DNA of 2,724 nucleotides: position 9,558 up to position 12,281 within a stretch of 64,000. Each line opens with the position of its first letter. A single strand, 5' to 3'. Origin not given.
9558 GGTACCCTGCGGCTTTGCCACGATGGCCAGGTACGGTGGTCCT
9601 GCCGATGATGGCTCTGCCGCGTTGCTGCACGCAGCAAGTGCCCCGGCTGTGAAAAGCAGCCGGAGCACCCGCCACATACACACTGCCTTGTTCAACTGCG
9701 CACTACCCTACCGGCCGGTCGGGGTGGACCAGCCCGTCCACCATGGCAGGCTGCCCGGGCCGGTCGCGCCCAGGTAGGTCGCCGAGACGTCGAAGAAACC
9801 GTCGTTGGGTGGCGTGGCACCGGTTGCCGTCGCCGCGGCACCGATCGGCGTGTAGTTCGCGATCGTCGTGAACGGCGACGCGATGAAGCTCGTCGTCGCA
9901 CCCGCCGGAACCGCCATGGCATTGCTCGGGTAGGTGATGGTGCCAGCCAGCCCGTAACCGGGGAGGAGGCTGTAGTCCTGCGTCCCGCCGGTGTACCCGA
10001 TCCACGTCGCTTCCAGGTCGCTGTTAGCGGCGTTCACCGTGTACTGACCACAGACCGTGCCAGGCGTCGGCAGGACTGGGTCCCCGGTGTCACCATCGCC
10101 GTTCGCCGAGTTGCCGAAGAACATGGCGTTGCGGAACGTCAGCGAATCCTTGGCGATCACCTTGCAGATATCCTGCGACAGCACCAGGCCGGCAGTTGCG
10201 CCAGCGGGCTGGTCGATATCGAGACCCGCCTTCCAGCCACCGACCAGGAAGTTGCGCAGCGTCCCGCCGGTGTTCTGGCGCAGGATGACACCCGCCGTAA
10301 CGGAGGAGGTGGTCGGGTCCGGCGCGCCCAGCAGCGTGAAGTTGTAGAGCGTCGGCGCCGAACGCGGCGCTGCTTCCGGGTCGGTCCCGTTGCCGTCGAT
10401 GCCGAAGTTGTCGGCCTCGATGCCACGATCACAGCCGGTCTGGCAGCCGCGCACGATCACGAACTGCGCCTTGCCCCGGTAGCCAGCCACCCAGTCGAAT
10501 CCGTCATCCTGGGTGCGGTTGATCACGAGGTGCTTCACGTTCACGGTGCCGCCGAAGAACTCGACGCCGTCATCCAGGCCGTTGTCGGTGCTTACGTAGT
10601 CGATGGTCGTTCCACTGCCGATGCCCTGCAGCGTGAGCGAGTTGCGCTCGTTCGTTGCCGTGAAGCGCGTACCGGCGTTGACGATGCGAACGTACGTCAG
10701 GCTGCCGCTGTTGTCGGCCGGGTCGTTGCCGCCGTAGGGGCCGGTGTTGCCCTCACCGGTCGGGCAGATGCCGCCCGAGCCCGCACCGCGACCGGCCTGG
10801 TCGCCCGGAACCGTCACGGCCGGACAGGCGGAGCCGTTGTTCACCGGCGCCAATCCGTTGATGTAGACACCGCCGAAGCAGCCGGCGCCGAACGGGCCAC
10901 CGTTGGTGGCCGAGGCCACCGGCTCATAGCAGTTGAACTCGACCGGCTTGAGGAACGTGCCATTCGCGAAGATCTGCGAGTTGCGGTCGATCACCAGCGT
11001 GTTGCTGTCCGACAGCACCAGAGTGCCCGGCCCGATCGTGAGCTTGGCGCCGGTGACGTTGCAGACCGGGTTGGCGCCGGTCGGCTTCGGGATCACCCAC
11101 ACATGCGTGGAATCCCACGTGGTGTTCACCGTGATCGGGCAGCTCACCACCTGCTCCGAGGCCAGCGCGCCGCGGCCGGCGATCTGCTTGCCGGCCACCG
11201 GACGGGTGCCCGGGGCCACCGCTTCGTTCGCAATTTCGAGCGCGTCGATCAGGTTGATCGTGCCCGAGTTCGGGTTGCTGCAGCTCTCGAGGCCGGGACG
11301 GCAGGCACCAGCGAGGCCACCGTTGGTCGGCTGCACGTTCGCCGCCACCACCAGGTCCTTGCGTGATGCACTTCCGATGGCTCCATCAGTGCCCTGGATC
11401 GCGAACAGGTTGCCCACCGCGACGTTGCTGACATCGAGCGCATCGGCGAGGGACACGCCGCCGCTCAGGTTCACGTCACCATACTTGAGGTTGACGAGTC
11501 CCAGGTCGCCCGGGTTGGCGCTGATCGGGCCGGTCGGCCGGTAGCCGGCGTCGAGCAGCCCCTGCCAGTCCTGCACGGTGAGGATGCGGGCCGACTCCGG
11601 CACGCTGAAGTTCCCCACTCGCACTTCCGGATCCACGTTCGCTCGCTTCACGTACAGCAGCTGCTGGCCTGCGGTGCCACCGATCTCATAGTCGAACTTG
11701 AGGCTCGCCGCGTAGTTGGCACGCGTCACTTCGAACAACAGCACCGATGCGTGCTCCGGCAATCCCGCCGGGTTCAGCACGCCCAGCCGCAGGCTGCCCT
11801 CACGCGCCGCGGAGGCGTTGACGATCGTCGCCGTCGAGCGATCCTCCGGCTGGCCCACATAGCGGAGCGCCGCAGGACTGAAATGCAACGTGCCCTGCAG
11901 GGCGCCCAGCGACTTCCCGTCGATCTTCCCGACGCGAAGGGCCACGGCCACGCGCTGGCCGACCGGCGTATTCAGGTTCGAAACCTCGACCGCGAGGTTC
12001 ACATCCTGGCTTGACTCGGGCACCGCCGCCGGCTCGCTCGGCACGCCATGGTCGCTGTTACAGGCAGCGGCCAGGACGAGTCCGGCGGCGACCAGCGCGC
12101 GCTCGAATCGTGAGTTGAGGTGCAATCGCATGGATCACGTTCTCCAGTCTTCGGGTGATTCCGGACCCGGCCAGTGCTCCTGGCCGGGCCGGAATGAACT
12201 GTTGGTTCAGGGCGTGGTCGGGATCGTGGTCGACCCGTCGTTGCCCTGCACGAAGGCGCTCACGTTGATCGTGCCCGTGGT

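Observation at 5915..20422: TonB-dependent receptor heads a translationally coupled operon of giant lipoproteins with cohesin-like, dockerin-like, PKD and FN3 modules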

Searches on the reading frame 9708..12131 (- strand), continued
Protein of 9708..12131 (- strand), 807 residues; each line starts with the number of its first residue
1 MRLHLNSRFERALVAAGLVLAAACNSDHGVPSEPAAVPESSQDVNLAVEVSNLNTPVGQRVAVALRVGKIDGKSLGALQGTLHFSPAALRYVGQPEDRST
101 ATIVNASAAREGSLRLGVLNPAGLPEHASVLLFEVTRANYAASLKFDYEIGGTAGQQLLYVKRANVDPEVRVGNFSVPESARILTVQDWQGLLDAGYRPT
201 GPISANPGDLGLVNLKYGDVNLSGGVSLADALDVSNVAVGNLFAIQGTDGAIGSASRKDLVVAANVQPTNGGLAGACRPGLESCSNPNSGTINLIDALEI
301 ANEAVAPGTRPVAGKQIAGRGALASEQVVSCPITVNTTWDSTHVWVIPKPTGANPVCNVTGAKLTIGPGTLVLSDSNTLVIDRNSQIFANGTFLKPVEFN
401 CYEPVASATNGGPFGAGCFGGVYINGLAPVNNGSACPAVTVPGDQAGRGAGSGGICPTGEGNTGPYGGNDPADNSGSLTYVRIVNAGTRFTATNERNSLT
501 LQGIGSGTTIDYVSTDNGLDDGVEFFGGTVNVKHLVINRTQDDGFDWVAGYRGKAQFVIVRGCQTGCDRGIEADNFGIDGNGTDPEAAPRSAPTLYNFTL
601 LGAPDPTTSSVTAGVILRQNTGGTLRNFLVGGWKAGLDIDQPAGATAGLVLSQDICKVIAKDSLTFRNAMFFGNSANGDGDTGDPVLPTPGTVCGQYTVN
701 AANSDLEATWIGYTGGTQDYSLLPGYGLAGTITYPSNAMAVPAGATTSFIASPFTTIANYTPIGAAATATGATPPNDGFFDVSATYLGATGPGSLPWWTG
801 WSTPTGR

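Call 70: search_protein_families(library=pfam, proteins=[L016:8899-9435:+, L016:15235-16119:+, L016:16125-18137:+, L016:18143-19639:+, L016:19626-20846:+, L016:7196-7789:-, L016:5101-7134:-, L041:4770-6884:+, L041:3631-4665:+, L041:13897-14853:+], max_evalue=0.001)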
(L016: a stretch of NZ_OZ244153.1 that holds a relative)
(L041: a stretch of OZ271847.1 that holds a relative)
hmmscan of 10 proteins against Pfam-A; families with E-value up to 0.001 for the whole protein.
L016:8899-9435:+ (178 aa): 1 family
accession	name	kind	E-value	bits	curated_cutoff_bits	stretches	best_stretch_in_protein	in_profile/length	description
PF01478.23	Peptidase_A24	-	3.7e-16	59.9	26.5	1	34-139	2-102/104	Type IV leader peptidase family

L016:15235-16119:+ (294 aa): 1 family
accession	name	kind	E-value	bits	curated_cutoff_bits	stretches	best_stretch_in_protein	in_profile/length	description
PF11356.14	T2SSC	-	3.4e-21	76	27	1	46-174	4-140/141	Type II secretion system protein C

L016:16125-18137:+ (670 aa): 3 families
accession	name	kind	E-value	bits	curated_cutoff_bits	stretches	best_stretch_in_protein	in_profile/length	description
PF00263.26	Secretin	-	9.2e-53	178.7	27.5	1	448-612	1-169/169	Bacterial type II and III secretion system protein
PF21305.2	type_II_gspD_N0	-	1.3e-27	95.9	27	1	31-101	1-71/71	GspD-like, N0 domain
PF03958.22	Secretin_N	-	5.2e-27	94.3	28.2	3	262-334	2-69/69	Bacterial type II/III secretion system short domain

L016:18143-19639:+ (498 aa): 7 families
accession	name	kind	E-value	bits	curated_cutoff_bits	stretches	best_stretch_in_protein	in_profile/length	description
PF00437.27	T2SSE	-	7.3e-148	492.6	24.9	1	105-486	2-370/370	Type II/IV secretion system protein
PF22341.1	GSPE_N1E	-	9e-14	51.8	27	1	9-71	2-64/64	GSPII protein E, N1E domain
PF05157.20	MshEN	-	3.9e-06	27.2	23.1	1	7-74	19-87/90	MshEN domain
PF13191.12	AAA_16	-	0.00031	21.7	32.6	0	236-339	14-110/167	AAA ATPase domain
PF13401.12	AAA_22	-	0.0004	21.1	27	1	245-298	5-42/130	AAA domain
PF25199.1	nSTAND_NTPase5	-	0.00041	20.6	34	0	240-282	36-79/145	Novel STAND NTPase 5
PF13555.12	AAA_29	-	0.0005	20.2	27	0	243-271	20-48/61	P-loop containing region of AAA domain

L016:19626-20846:+ (406 aa): 1 family
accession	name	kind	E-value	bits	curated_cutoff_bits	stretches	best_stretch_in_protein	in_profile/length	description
PF00482.28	T2SSF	-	4.8e-63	211.2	25.2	2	72-194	2-125/125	Type II secretion system (T2SS), protein F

L016:7196-7789:- (197 aa): 0 families

L016:5101-7134:- (677 aa): 2 families
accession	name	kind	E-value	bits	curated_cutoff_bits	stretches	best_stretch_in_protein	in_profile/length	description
PF04389.22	Peptidase_M28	-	1.3e-21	77.6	21.3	1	274-487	2-187/193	Peptidase family M28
PF16254.10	DUF4910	-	6.1e-10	38.8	26.6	1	158-392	35-164/247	Domain of unknown function (DUF4910)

L041:4770-6884:+ (704 aa): 6 families
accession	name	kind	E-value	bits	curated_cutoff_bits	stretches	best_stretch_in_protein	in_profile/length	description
PF01434.24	Peptidase_M41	-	1.8e-67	227.3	29.9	1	455-637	2-190/191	Peptidase family M41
PF00004.35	AAA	-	6.3e-45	153.3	21.2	1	241-373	2-130/131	ATPase family associated with various cellular activities (AAA)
PF17862.7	AAA_lid_3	-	6e-14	51.7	27.2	1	397-439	2-44/45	AAA+ lid domain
PF06480.20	FtsH_ext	-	2.8e-09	37.5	25.5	1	35-94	4-68/103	FtsH Extracellular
PF06068.19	TIP49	-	0.0002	21.1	23.8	1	194-273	14-88/347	TIP49 P-loop domain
PF07728.20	AAA_5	-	0.00052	20.5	22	0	241-360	3-135/139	AAA domain (dynein-related subfamily)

L041:3631-4665:+ (344 aa): 2 families
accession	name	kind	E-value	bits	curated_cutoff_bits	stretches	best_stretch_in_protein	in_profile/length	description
PF00586.29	AIRS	-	6.6e-20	72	24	1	37-150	2-112/112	AIR synthase related protein, N-terminal domain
PF02769.27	AIRS_C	-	6.6e-08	33.3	23.1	1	162-324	1-150/156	AIR synthase related protein, C-terminal domain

L041:13897-14853:+ (318 aa): 1 family
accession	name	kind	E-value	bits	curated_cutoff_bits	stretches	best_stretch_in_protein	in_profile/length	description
PF02649.19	GCHY-1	-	1.1e-72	245.2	25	1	43-306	1-259/260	Type I GTP cyclohydrolase folE2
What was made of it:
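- The Kordiimonas pair sits in a type II secretion cluster (call 70).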

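Call 74: search_protein_families(library=pfam, proteins=[L006:7591-9978:+], max_evalue=0.01)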
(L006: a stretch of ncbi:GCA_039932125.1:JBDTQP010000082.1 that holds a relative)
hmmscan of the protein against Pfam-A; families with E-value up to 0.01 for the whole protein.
L006:7591-9978:+ (795 aa): 2 families
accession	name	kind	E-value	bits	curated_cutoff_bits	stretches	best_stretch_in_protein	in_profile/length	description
PF06739.17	SBBP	-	2.2e-16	60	20.5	1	329-363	2-37/38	Beta-propeller repeat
PF07494.17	Reg_prop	-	0.0015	18.9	20.4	0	338-356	4-22/24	Two component regulator propeller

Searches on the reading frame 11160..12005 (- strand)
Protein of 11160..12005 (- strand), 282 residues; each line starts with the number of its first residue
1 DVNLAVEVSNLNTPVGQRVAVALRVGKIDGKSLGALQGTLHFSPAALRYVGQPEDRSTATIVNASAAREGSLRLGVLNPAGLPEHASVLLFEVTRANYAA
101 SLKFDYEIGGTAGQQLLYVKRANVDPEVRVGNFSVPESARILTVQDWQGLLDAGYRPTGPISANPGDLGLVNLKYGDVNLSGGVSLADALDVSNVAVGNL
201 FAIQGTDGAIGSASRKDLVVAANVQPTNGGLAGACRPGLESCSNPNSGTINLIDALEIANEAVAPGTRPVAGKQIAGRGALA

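Call 23: search_solved_structures(query=A2, max_evalue=10, show_alignments=3)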
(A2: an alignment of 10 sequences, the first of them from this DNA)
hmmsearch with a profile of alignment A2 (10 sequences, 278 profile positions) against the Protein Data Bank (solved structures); distinct sequences matched with E-value up to 10: 17.
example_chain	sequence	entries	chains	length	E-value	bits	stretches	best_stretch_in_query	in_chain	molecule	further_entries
2w1n_A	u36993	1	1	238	0.0026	20.2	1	12-97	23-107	O-GLCNACASE NAGJ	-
2jh2_A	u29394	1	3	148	0.0069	18.7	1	12-97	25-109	O-GLCNACASE NAGJ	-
2ozn_A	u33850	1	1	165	0.0093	18.3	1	12-97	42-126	O-GlcNAcase nagJ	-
2o4e_A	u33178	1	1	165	0.0093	18.3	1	12-97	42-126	O-GlcNAcase nagJ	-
5nrk_A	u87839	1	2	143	0.018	17.4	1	8-112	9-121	Endoglucanase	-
5nrm_A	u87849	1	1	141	0.018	17.4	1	9-113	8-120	Endoglucanase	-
5m2s_B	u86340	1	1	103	0.022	17.1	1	171-192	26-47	Doc8: Type I dockerin repeat domain from family 9 glycoside hydrolase WP_009982745[Ruminoc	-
5g5d_A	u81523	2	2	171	0.087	15.1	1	4-48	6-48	CELLULOSOME ANCHORING PROTEIN COHESIN REGION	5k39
5m2o_B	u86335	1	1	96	0.15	14.4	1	174-199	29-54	Group I Dockerin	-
9ydw_L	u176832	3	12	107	0.19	14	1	7-98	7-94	VRC49.01 Light | VRC19.01 light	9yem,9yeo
4u3s_A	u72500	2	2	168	0.31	13.3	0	9-73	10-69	Cellulosomal scaffoldin adaptor protein B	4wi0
1daq_A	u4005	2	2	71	0.71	12.1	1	172-195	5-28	ENDOGLUCANASE SS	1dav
2mte_A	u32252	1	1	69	0.76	12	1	172-194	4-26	Cellulose 1,4-beta-cellobiosidase (reducing end) CelS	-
4uyq_B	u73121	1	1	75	2.1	10.6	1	171-197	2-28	Cellulosomal scaffoldin adaptor protein B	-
10ex_E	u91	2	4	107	2.3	10.4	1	7-78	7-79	Light chain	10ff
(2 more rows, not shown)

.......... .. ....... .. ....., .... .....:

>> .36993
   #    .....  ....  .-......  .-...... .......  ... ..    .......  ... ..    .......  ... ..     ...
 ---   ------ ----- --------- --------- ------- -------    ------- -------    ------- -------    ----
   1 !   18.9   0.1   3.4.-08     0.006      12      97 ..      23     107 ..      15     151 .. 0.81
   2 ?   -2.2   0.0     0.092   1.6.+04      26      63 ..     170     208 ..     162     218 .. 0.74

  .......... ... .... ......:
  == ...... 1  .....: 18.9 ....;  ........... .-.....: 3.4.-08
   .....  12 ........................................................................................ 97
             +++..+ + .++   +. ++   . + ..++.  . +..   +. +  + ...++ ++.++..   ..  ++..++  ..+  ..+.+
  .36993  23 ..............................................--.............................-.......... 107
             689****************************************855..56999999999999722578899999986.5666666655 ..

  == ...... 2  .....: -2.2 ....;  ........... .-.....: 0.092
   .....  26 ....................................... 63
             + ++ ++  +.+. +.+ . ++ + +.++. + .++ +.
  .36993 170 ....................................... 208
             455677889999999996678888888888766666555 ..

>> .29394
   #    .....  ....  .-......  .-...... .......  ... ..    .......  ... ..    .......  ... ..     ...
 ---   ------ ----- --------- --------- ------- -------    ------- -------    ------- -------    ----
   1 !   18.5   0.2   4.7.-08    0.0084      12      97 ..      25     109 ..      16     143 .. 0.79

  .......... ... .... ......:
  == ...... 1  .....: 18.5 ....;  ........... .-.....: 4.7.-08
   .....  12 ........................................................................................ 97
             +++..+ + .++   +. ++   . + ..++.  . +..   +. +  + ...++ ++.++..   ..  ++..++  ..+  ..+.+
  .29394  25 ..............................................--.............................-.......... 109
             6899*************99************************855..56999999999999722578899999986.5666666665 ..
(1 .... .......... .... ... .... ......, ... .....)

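Call 31: search_protein_families(library=pfam, alignment_id=A2, max_evalue=10)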
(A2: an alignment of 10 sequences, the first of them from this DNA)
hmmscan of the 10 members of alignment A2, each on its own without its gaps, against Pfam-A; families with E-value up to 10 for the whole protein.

A. member 1, seq(282 aa): 2 families
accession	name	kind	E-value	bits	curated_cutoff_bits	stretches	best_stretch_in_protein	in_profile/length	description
PF00963.24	Cohesin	-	0.05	14.2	24.1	1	5-60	2-58/139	Cohesin domain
PF00404.24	Dockerin_1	-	0.054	14.1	22.9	1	175-196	1-22/57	Dockerin type I domain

B. families by the number of members that match (of 10 scanned): 5 families
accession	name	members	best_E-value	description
PF00963.24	Cohesin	8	7.8e-06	Cohesin domain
PF00404.24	Dockerin_1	4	0.054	Dockerin type I domain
PF17850.7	CysA_C_terminal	1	0.037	CysA C-terminal regulatory domain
PF11604.15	CusF_Ec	1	0.21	Copper binding periplasmic protein CusF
PF14460.11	Prok-E2_D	1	0.25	Prokaryotic E2 family D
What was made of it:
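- On Dockerin type I (Pfam PF00404): The best score was 14.1 bits, E 0.054, covering the first segment only, in 4 of 10 members (call 31).
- Pfam scores for the window's own modules are below the gathering thresholds: Cohesin 14.2 bits vs 24.1, Dockerin_1 14.1 bits vs 22.9 (call 31). Sequence scores for the window's proteins are sub-threshold (call 31). Pfam Cohesin reaches E 7.8e-6 in a family member (call 31).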

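Call 32: search_protein_representatives(alignment_id=A2)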
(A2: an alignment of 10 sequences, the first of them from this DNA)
Query: 10 sequences, 278 profile positions. Proteins with E-value up to 0.001 (for the whole library): 656; up to 1e-10: 252; up to 1e-30: 143. The best 150 are listed.
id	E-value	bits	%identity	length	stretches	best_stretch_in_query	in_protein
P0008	2.6e-107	374.5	-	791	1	1-277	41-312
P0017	2.5e-96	338.5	-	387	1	2-277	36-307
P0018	5.8e-88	311.0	-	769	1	3-277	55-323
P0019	5.2e-83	294.7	-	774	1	2-276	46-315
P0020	1.7e-82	293.1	-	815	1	3-277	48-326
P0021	5.5e-80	284.8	-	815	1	2-277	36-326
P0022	4.4e-78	278.6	-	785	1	2-276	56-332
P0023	2.2e-76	273.0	-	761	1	2-277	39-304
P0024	6.4e-75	268.2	-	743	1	3-277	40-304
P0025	9.3e-75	267.7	-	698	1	3-277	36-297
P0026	8.3e-73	261.3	-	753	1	3-275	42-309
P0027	1.4e-71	257.2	-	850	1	1-277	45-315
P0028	1.5e-71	257.2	-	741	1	2-276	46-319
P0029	1.6e-71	257.0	-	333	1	2-273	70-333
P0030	4.2e-70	252.4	-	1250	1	2-276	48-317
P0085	6.9e-52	192.6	-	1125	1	7-272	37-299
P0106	2.2e-46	174.6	-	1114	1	3-272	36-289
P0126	4.3e-39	150.7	-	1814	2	4-155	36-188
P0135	2.6e-36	141.5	-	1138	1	6-273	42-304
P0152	1.1e-31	126.4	-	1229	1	5-272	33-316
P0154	1.5e-31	125.9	-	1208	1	2-272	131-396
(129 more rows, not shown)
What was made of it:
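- Closest known: Non-cellulosomal cohesin/dockerin modules. Different: It defines a family of at least 143 clusters at 50% identity (E<=1e-30, call 32).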

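Call 46: search_solved_structures(query=A4, max_evalue=10, show_alignments=0)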
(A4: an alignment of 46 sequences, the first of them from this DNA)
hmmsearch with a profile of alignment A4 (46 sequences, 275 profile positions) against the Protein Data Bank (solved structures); distinct sequences matched with E-value up to 10: 30.
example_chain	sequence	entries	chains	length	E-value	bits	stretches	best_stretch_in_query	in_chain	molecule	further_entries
5m2s_B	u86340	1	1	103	0.0085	18.6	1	169-192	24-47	Doc8: Type I dockerin repeat domain from family 9 glycoside hydrolase WP_009982745[Ruminoc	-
2w1n_A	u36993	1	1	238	0.011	18.3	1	13-84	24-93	O-GLCNACASE NAGJ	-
2jh2_A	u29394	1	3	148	0.024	17.2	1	12-84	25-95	O-GLCNACASE NAGJ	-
5nrk_A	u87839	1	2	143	0.027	17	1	5-78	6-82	Endoglucanase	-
5nrm_A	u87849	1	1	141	0.031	16.8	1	5-78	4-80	Endoglucanase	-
2o4e_A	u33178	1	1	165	0.031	16.8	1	12-84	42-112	O-GlcNAcase nagJ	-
2ozn_A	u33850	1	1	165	0.031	16.8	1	12-84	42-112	O-GlcNAcase nagJ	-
1daq_A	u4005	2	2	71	0.1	15.1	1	172-195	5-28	ENDOGLUCANASE SS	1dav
2mte_A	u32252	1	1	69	0.1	15.1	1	172-194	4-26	Cellulose 1,4-beta-cellobiosidase (reducing end) CelS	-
4fl4_A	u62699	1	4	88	0.13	14.8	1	160-193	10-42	Glycoside hydrolase family 9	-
5g5d_A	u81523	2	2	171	0.13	14.7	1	3-48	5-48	CELLULOSOME ANCHORING PROTEIN COHESIN REGION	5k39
7eel_H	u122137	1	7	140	0.15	14.5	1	158-209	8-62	Cement (decoration) proteins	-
5lxv_B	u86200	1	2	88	0.15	14.5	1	160-193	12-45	Carbohydrate-binding protein WP_009985128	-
5m2o_B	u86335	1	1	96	0.17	14.4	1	174-195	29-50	Group I Dockerin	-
4uyp_B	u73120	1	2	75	0.25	13.8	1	171-197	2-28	Cellulosomal scaffoldin adaptor protein B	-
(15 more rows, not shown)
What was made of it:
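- On Dockerin type I (Pfam PF00404): PDB profile hits to 19 dockerins had E 0.0085-8.6 (call 46).
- Call 46 adds 19 dockerin hits at profile positions ~160-213. PDB profile E-values are 0.003-10 (calls 23, 46).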

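Call 47: find_homologous_proteins(query=A4, max_evalue=1e-10)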
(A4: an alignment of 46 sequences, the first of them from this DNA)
Query A4 (46 sequences) (282 aa, profile of the alignment): 4 proteins with E <= 1e-10 among 8000 candidates.
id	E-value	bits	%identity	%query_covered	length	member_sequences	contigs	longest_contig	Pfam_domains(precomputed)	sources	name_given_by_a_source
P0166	3.7e-87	310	28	97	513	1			PF28492.1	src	-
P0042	4.4e-85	303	29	98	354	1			-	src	-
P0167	1.8e-52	196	32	63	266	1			PF28492.1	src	-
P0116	8.9e-51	191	33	65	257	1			-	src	-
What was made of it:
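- Tried and rejected: A profile search of the 5.8-billion-protein database with the 46-sequence cohesin-dockerin alignment returned only 4 proteins, because the word-index candidate list saturated (call 47).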

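Call 74: search_protein_families(library=pfam, proteins=[P0085, P0106, P0126, P0135, P0152, P0154], max_evalue=0.01)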
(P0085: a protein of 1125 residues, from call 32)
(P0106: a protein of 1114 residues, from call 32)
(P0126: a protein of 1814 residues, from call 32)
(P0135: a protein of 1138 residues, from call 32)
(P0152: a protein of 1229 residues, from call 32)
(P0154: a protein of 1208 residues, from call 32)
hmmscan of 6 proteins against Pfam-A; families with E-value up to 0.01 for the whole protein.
P0085 (1125 aa): 1 family
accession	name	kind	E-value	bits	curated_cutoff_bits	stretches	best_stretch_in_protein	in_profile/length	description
PF00082.27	Peptidase_S8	-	3.5e-11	43.4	21.8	1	508-760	38-281/288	Subtilase family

P0106 (1114 aa): 1 family
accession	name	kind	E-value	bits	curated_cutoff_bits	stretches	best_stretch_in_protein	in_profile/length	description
PF00082.27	Peptidase_S8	-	2.6e-27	96.3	21.8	1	459-727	4-270/288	Subtilase family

P0126 (1814 aa): 1 family
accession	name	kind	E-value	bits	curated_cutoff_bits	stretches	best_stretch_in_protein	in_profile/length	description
PF05593.20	RHS_repeat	-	3.3e-15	56.5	22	1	1098-1130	1-35/38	RHS Repeat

P0135 (1138 aa): 2 families
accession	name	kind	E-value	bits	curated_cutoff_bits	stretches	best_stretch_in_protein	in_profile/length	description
PF00082.27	Peptidase_S8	-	2.5e-21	76.7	21.8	1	480-748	4-273/288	Subtilase family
PF00404.24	Dockerin_1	-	0.0076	16.9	22.9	0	200-225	29-54/57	Dockerin type I domain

P0152 (1229 aa): 1 family
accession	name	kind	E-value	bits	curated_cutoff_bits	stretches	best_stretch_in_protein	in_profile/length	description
PF05593.20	RHS_repeat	-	7.8e-18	64.8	22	0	666-699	4-37/38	RHS Repeat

P0154 (1208 aa): 1 family
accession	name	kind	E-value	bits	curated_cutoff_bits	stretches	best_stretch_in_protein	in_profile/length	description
PF00082.27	Peptidase_S8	-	2.2e-18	67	21.8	1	596-831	49-273/288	Subtilase family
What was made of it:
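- It precedes Peptidase_S8 in 4 and RHS repeats in 2 (call 74).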
